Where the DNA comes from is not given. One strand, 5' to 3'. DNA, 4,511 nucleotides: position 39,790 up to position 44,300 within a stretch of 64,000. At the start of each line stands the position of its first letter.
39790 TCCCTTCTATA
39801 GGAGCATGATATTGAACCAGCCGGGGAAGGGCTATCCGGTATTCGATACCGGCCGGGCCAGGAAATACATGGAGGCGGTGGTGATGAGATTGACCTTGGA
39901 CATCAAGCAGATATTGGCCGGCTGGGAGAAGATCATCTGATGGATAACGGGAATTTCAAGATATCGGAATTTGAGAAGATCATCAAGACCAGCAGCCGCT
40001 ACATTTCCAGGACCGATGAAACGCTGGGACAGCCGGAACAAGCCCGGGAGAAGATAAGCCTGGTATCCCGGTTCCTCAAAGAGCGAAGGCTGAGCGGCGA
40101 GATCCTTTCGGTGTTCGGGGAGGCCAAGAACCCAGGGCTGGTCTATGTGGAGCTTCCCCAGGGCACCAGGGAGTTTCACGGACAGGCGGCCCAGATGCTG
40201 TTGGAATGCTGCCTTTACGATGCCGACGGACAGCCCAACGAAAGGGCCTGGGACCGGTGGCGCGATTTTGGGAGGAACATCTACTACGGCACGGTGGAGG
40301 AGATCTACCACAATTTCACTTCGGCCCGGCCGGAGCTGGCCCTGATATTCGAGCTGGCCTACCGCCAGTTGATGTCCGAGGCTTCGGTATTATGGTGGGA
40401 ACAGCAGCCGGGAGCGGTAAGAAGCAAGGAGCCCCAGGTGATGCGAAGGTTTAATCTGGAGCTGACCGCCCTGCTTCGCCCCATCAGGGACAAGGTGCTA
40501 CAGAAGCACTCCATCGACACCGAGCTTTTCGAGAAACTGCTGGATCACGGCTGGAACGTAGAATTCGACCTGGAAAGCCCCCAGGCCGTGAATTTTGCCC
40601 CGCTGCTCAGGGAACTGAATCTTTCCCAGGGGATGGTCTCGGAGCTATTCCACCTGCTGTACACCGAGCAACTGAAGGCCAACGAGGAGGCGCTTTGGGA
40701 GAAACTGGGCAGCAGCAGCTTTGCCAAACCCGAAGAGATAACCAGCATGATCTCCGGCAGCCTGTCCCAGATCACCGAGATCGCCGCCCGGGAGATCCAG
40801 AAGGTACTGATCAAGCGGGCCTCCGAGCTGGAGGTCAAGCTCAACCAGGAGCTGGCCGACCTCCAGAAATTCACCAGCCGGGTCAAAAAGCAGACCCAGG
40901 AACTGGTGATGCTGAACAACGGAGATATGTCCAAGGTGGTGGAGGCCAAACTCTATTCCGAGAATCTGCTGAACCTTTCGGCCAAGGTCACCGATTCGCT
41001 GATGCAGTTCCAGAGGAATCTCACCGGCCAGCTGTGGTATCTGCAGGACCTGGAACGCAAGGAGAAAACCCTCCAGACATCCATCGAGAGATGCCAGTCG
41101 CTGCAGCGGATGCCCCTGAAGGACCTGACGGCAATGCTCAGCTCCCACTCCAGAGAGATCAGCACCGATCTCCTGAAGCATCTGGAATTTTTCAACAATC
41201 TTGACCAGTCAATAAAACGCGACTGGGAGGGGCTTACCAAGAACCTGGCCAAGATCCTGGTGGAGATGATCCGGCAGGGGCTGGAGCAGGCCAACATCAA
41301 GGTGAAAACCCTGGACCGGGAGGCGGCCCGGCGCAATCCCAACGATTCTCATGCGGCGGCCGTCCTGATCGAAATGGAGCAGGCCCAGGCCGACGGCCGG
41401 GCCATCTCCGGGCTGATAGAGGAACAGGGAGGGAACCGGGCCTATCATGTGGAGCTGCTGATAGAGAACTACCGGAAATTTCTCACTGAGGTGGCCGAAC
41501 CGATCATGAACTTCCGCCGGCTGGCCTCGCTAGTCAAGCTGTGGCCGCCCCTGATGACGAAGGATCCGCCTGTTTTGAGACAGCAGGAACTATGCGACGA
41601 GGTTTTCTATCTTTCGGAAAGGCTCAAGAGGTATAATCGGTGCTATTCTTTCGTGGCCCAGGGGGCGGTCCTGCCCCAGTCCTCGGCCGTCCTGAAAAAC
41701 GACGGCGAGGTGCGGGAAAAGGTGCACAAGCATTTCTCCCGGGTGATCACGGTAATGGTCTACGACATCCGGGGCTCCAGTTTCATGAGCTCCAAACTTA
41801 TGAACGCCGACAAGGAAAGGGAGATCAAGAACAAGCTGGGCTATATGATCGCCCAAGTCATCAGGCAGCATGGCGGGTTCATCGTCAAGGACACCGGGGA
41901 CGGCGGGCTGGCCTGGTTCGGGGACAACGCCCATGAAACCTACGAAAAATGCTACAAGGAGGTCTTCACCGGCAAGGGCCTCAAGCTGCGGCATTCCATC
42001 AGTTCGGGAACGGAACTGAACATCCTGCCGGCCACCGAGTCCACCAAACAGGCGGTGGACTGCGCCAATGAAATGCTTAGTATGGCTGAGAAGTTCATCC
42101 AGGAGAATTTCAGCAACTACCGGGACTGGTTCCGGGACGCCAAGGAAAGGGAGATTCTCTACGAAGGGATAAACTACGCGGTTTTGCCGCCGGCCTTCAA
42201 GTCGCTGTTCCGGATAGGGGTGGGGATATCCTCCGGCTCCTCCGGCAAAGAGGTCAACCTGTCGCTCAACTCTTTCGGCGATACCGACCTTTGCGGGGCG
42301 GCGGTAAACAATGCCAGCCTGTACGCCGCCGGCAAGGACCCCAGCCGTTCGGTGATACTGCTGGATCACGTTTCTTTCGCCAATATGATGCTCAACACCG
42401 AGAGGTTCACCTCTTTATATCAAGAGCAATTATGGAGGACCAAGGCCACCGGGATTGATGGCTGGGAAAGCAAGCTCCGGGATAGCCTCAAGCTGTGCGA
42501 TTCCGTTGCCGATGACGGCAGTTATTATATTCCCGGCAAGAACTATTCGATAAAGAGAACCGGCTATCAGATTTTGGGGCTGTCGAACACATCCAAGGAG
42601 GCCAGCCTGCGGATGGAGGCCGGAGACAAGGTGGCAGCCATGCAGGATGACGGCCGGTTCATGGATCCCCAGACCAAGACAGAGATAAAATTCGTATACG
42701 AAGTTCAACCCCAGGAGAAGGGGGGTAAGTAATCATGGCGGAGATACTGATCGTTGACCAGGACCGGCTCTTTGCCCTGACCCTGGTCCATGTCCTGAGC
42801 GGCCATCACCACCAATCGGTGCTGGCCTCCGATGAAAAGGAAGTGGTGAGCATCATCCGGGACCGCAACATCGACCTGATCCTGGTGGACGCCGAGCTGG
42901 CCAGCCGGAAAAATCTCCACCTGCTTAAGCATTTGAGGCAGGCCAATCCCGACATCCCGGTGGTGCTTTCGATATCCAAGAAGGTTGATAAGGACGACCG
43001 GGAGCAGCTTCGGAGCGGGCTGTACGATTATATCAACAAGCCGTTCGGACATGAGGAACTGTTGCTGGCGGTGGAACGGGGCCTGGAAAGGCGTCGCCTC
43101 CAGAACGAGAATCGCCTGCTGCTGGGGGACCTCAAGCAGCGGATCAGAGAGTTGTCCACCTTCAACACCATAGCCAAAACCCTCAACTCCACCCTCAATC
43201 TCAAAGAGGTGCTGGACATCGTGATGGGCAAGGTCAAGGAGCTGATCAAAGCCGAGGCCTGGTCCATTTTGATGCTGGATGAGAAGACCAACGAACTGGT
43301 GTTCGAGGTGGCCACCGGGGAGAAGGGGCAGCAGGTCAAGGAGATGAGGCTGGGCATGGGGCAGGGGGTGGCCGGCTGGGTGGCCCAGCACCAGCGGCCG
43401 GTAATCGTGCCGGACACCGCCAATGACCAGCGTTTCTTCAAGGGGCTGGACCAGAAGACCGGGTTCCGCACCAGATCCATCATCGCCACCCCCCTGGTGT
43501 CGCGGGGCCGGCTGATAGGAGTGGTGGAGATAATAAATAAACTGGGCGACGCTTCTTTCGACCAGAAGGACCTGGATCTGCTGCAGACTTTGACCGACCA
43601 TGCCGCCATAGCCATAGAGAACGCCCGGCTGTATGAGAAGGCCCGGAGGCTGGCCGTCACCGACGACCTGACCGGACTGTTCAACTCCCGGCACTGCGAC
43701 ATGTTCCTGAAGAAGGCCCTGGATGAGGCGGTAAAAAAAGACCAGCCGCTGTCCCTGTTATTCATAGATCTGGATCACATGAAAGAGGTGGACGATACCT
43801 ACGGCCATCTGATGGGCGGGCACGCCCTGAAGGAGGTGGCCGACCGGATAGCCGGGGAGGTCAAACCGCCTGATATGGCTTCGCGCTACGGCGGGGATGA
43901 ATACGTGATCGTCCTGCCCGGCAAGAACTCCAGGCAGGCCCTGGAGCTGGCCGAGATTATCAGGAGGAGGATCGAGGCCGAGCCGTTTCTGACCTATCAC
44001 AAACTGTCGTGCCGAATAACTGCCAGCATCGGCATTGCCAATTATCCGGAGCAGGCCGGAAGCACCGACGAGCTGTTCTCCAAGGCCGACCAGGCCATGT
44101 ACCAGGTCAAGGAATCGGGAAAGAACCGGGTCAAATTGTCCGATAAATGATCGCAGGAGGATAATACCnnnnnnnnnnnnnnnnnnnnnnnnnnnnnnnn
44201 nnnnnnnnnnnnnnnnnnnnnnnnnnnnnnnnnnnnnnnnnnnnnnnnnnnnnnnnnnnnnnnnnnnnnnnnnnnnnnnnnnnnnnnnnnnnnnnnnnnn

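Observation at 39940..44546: Soluble 930-aa class III nucleotidyl cyclase with a long novel N-terminal region, coupled to a REC-GAF-GGDEF regulator and a zinc-ribbon/DUF2007 protein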

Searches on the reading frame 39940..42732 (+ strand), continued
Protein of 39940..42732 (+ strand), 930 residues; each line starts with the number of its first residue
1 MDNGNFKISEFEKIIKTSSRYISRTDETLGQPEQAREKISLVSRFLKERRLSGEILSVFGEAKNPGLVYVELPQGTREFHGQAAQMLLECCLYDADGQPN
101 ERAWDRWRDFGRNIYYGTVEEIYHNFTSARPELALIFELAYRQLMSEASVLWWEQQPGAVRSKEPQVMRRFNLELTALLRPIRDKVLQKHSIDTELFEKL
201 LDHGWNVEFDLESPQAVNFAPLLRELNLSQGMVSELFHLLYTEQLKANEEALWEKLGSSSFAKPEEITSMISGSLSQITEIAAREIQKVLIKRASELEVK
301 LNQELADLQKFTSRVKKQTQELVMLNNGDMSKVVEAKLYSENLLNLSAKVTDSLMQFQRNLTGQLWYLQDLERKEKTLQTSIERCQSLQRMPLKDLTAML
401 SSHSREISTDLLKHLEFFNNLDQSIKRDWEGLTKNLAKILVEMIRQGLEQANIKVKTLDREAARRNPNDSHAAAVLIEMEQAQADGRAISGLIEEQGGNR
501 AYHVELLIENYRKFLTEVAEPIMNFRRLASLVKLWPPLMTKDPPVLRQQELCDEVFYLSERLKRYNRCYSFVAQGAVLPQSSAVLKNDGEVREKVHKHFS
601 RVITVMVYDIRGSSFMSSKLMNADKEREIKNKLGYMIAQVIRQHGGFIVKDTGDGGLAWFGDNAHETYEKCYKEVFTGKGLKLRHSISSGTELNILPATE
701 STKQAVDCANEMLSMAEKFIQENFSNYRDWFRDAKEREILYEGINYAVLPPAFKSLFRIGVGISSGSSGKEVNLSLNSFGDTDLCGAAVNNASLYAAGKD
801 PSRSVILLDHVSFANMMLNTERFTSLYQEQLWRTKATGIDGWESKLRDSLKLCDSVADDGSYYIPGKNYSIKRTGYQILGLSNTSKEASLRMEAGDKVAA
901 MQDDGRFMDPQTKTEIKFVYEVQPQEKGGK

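Call 45: search_protein_families(library=pfam, proteins=[L022:5950-7269:+, L022:9743-11284:+, L022:11256-12842:+, L048:5764-6720:+, L048:6717-9134:+, L048:11395-12789:+, L030:6667-7950:+, L030:5760-6686:+, L017:6973-8004:+, L017:11010-14003:+], max_evalue=0.001)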
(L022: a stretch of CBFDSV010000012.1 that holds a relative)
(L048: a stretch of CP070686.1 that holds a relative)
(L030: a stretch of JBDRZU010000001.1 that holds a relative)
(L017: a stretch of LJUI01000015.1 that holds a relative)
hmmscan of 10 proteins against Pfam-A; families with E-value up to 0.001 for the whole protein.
L022:5950-7269:+ (439 aa): 1 family
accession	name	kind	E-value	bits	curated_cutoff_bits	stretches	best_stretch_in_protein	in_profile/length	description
PF19289.4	PmbA_TldD_3rd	-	5.8e-47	160.1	22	1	208-436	1-220/220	PmbA/TldA metallopeptidase C-terminal domain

L022:9743-11284:+ (513 aa): 5 families
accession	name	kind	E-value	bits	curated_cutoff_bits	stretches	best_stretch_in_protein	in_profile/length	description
PF01590.32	GAF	-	4.7e-39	134.4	22.4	2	22-160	2-133/133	GAF domain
PF00990.26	GGDEF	-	5.1e-36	124.3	23.8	1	337-493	3-161/161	Diguanylate cyclase, GGDEF domain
PF13185.12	GAF_2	-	1.5e-32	113.1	28.6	2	21-161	3-136/136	GAF domain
PF13492.12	GAF_3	-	1e-14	55.5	27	1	22-162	2-129/129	GAF domain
PF15714.11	SpoVT_C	-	0.00072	20.1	27.5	0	85-151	55-118/128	Stage V sporulation protein T C-terminal, transcription factor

L022:11256-12842:+ (528 aa): 1 family
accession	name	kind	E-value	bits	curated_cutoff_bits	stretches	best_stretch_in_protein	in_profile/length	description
PF00485.24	PRK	-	5e-17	62.8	22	1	266-463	2-189/196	Phosphoribulokinase / Uridine kinase family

L048:5764-6720:+ (318 aa): 1 family
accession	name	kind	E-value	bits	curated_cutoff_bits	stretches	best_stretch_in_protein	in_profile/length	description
PF02618.21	YceG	-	1.4e-80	271.1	32.4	1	29-315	1-274/275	YceG-like family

L048:6717-9134:+ (805 aa): 0 families

L048:11395-12789:+ (464 aa): 5 families
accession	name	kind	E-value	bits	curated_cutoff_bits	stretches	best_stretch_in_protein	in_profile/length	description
PF00990.26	GGDEF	-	7.6e-40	136.7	23.8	1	303-460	2-161/161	Diguanylate cyclase, GGDEF domain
PF01590.32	GAF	-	2.6e-17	64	22.4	1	152-289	3-133/133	GAF domain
PF13185.12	GAF_2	-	6.3e-15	56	28.6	1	151-290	4-136/136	GAF domain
PF13492.12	GAF_3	-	7.4e-10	39.8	27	1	151-290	2-128/129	GAF domain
PF00072.30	Response_reg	-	6.5e-08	33.2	30.2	1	6-108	3-110/111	Response regulator receiver domain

L030:6667-7950:+ (427 aa): 3 families
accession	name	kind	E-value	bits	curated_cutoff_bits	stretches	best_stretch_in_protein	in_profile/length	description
PF01979.26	Amidohydro_1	-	1.5e-18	67.6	25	1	52-422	1-345/345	Amidohydrolase family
PF07969.17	Amidohydro_3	-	5.2e-12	46.4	29.7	2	338-423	399-472/472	Amidohydrolase family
PF12890.13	DHOase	-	1.3e-05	25.8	21.2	1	51-238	2-141/142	Dihydro-orotase-like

L030:5760-6686:+ (308 aa): 2 families
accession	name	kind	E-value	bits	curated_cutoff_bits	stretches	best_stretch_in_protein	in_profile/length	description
PF02729.26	OTCace_N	-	2.8e-43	148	29.9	1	6-149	1-148/148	Aspartate/ornithine carbamoyltransferase, carbamoyl-P binding domain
PF00185.30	OTCace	-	2.5e-25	89.8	29.4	1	155-302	1-157/157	Aspartate/ornithine carbamoyltransferase, Asp/Orn binding domain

L017:6973-8004:+ (343 aa): 1 family
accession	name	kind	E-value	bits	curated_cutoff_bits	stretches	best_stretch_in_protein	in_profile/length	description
PF02618.21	YceG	-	2.7e-86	289.9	32.4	1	53-338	2-275/275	YceG-like family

L017:11010-14003:+ (997 aa): 9 families
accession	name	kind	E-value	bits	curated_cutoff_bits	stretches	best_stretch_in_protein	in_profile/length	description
PF00580.27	UvrD-helicase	-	7.6e-79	265.6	23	1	38-324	2-271/271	UvrD/REP helicase N-terminal domain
PF13361.12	UvrD_C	-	5.2e-48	164.7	25.6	1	329-695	1-347/350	UvrD-like helicase C-terminal domain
PF12705.13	PDDEXK_1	-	4.4e-33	115.7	22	1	757-993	1-247/247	PD-(D/E)XK nuclease superfamily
PF13245.12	AAA_19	-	3.9e-25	89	25.1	1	41-309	1-134/134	AAA domain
PF13538.12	UvrD_C_2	-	1e-13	51.4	27.4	2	620-639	2-21/52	UvrD-like helicase C-terminal domain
PF13604.12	AAA_30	-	5.3e-08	33.3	27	0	37-102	2-67/191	AAA domain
PF01930.23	Cas_Cas4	-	1.5e-07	32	22.7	1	873-992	52-158/160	Domain of unknown function DUF83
PF01443.25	Viral_helicase1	-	3.8e-05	24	21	0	614-641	171-198/228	Viral superfamily 1 RNA helicase core domain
PF13191.12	AAA_16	-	0.00074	20.5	32.6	0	34-71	9-45/167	AAA ATPase domain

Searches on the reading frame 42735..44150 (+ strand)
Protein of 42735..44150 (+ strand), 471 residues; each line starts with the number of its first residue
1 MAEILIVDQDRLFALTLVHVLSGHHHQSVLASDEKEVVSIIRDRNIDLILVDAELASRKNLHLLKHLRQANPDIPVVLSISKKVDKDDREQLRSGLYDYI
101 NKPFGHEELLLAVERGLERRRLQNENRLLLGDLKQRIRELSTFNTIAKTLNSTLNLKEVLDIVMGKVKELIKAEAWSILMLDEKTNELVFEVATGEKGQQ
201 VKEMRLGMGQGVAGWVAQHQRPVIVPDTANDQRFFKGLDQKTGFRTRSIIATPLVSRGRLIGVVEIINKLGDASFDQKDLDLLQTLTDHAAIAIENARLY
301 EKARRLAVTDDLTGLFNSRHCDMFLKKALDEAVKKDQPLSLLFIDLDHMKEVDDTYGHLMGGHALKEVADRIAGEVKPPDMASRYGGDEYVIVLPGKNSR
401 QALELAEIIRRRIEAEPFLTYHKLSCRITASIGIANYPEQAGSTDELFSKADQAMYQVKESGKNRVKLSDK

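Call 3: search_protein_families(library=pfam, proteins=[window:42735-44150:+], max_evalue=0.1)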
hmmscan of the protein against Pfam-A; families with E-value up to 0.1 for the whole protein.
window:42735-44150:+ (471 aa): 10 families
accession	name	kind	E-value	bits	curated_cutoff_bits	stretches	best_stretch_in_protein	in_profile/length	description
PF00990.26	GGDEF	-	3.6e-41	141.1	23.8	1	307-465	1-161/161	Diguanylate cyclase, GGDEF domain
PF01590.32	GAF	-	3.4e-21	76.6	22.4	1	155-294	1-133/133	GAF domain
PF13185.12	GAF_2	-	2.3e-20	73.6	28.6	1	154-295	2-136/136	GAF domain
PF13492.12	GAF_3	-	6.3e-16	59.4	27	1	155-296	1-129/129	GAF domain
PF00072.30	Response_reg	-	1.5e-15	57.7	30.2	1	4-113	1-110/111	Response regulator receiver domain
PF17853.6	GGDEF_2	-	0.0047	17.6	24.5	0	364-436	37-95/116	GGDEF-like domain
PF03709.21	OKR_DC_1_N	-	0.012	16.3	29.3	1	17-85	9-75/111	Orn/Lys/Arg decarboxylase, N-terminal domain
PF13578.12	Methyltransf_24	-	0.02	16.2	26.3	0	292-351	27-81/105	Methyltransferase domain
PF06490.17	FleQ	-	0.046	14.5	22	0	4-110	2-100/108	Flagellar regulatory protein FleQ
PF02310.24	B12-binding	-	0.07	13.4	32.1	0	32-78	38-86/121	B12 binding domain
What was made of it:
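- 42735..44150 (+): REC-GAF-GGDEF(GGDEY) diguanylate cyclase, the conserved partner of X930. REC spans 42744-43073 (D8, D10, D52 and K102 intact). GAF spans 43194-43622. GGDEF spans 43653-44129, with the RYGGDEY motif ending at 43904. Pfam in call 3.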

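Call 4: search_protein_families(library=ncbifam, proteins=[window:42735-44150:+], max_evalue=0.1)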
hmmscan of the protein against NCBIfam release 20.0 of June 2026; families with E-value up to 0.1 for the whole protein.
window:42735-44150:+ (471 aa): 107 families (the best 25 are shown)
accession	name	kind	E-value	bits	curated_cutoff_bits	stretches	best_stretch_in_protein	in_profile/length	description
NF007135.0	PRK09581.1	equivalog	1.2e-59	202.3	474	2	303-468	288-454/457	PleD family two-component system response regulator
TIGR00254.1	GGDEF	domain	5.3e-49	166.1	37.4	1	305-469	3-167/168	diguanylate cyclase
NF041606.1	dguan_cyc_DgcA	equivalog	6.9e-47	160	370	1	135-469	9-339/340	diguanylate cyclase DgcA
NF047654.1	DiguCycDgcRLepto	equivalog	1.1e-37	129.6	500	2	297-466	123-293/295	diguanylate cyclase DgcR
NF038266.1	diguan_SiaD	equivalog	8.8e-37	126.8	290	1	300-466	87-252/252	biofilm regulation diguanylate cyclase SiaD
NF007423.1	PRK09966.1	equivalog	3.7e-36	124.8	325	1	288-459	224-390/390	diguanylate cyclase DgcN/YfiN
NF007380.0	PRK09894.1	equivalog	4.8e-36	124.6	256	1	265-470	88-288/296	diguanylate cyclase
NF051473.1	DigCycDgcsShew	equivalog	7.5e-35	120.7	400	1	276-468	104-290/291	diguanylate cyclase DgcS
NF011955.1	PRK15426.1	equivalog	2.4e-30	105.2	408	1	307-470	398-562/564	cellulose biosynthesis regulator diguanylate cyclase DgcQ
NF007298.0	PRK09776.1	equivalog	4.6e-30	104.2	1135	1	305-468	682-844/1111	diguanylate cyclase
NF050064.1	BlResRespRegCbrR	equivalog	1.7e-28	99.7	600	2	305-467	252-412/415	bile resistance response regulator CbrR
NF007474.0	PRK10060.1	equivalog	4.7e-28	97.8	782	1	295-465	225-391/663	cyclic di-GMP phosphodiesterase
NF045675.1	PhdiestaseDibA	equivalog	3.2e-26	91.8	980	1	303-465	199-360/623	phosphodiesterase DibA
NF007599.0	PRK10245.1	equivalog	4.7e-26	91.1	402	1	297-467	197-368/371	diguanylate cyclase AdrA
NF008467.0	PRK11359.1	equivalog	2.1e-25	88.8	857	1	135-465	252-527/800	oxygen-sensing cyclic-di-GMP phosphodiesterase DosP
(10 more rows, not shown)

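Call 24: search_protein_families(library=padloc, proteins=[window:42735-44147:+], max_evalue=1)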
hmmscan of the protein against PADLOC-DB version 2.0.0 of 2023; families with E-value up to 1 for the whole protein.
window:42735-44147:+ (471 aa): 0 families
